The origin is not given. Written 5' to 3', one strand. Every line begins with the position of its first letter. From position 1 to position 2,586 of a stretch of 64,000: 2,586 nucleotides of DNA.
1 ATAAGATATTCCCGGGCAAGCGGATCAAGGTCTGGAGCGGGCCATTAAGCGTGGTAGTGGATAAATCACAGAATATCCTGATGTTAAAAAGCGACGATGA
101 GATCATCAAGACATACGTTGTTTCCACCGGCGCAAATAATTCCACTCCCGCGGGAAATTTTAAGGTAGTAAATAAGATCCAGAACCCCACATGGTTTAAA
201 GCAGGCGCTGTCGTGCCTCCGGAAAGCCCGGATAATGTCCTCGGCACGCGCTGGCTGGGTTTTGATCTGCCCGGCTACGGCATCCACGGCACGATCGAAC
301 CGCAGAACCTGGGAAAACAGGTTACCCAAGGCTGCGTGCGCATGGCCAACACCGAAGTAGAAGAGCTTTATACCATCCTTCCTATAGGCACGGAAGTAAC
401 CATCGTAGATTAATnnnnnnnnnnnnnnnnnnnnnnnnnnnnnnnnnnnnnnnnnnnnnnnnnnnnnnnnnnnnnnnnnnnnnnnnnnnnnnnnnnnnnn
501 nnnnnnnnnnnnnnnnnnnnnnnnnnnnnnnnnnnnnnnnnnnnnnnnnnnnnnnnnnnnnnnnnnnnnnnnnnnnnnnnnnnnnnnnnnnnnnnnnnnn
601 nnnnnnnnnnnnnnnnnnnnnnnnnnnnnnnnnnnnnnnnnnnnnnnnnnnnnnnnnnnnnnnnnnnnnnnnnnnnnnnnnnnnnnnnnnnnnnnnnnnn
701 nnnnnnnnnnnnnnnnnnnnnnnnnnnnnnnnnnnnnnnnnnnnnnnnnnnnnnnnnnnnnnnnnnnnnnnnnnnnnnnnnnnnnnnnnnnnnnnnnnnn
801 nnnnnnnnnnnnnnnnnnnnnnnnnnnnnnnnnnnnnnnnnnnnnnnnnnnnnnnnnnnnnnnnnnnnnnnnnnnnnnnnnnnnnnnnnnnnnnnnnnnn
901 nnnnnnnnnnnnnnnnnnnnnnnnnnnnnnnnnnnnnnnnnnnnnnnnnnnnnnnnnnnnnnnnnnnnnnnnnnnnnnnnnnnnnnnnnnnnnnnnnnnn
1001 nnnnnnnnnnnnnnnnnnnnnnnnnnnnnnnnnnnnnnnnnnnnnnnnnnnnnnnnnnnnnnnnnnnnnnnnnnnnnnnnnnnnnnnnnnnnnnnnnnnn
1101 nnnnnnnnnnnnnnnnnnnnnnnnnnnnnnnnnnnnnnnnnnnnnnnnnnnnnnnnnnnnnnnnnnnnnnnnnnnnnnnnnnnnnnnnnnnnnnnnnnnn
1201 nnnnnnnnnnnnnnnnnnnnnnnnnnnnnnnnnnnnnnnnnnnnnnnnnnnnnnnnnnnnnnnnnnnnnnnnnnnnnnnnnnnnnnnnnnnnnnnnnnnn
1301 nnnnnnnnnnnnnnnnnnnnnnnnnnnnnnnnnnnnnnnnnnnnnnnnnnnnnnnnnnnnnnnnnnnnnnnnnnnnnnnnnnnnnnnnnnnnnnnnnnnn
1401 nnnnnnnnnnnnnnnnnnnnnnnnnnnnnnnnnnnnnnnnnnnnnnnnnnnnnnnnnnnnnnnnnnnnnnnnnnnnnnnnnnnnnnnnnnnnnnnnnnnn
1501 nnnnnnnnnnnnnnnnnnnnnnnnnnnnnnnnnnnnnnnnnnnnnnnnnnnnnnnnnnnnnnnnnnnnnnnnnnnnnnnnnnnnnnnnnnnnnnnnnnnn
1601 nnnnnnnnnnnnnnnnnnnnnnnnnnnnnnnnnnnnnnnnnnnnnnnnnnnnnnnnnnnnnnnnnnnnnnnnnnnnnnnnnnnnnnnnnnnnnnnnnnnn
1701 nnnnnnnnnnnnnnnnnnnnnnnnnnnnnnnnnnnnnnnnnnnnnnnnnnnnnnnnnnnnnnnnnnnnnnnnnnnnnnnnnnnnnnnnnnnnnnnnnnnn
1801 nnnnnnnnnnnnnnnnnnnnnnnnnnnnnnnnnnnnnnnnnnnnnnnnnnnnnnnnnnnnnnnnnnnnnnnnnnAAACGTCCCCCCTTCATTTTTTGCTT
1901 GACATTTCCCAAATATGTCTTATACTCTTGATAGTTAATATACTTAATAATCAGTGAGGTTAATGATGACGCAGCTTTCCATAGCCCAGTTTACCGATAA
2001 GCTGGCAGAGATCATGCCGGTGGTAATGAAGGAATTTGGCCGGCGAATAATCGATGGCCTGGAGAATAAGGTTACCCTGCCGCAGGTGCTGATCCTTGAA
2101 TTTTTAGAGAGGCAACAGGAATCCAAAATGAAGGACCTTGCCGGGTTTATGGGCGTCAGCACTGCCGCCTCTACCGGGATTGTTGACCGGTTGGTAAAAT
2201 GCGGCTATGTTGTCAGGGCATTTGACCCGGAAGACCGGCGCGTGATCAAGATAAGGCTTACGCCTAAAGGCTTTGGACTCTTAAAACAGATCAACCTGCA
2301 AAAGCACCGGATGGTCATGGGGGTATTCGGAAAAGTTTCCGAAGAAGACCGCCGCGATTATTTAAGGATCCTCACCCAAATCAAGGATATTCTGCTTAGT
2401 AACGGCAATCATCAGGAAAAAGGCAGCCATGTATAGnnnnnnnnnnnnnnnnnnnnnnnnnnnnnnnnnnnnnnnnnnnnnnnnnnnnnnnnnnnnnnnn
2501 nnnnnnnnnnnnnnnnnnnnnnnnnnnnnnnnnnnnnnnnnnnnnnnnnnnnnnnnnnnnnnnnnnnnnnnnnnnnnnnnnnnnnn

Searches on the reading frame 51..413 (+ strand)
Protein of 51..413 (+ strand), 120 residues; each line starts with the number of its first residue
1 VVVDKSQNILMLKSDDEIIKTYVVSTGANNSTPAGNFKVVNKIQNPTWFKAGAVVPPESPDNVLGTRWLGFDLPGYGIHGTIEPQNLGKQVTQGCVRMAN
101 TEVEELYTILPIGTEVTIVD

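Call 69: search_protein_families(library=pfam, proteins=[window:51-413:+], max_evalue=0.01)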
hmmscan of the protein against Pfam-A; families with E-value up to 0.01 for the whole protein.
window:51-413:+ (120 aa): 1 family
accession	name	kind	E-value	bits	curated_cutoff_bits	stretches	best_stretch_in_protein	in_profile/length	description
PF03734.19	YkuD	-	1.2e-21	78.3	23.4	1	2-118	5-146/146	L,D-transpeptidase catalytic domain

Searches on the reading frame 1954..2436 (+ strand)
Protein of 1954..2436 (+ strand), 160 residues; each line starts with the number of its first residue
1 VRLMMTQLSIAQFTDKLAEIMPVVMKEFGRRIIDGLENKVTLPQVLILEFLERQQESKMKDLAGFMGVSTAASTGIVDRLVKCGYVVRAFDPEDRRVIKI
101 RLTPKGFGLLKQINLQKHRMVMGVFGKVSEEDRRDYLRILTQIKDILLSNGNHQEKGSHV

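Call 18: search_protein_families(library=pfam, proteins=[window:1954-2436:+], max_evalue=0.01)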
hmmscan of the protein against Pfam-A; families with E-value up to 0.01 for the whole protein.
window:1954-2436:+ (160 aa): 6 families
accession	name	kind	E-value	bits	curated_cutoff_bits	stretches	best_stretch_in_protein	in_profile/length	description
PF01047.28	MarR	-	5.1e-13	49.1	24.6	1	40-97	1-58/59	MarR family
PF12802.13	MarR_2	-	1.7e-11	44.6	27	1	40-96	3-60/61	MarR family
PF13463.12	HTH_27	-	3e-08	34.2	22.2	1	41-106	2-68/68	Winged helix DNA-binding domain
PF22381.2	Staph_reg_Sar_Rot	-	0.0007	20.1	27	1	38-111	10-83/85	Transcriptional regulator SarA/Rot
PF13412.12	HTH_24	-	0.0032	17.4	21.9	1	47-86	8-47/48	Winged helix-turn-helix DNA-binding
PF01325.25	Fe_dep_repress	-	0.0039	17.8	26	1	47-87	13-53/60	Iron dependent repressor, N-terminal DNA binding domain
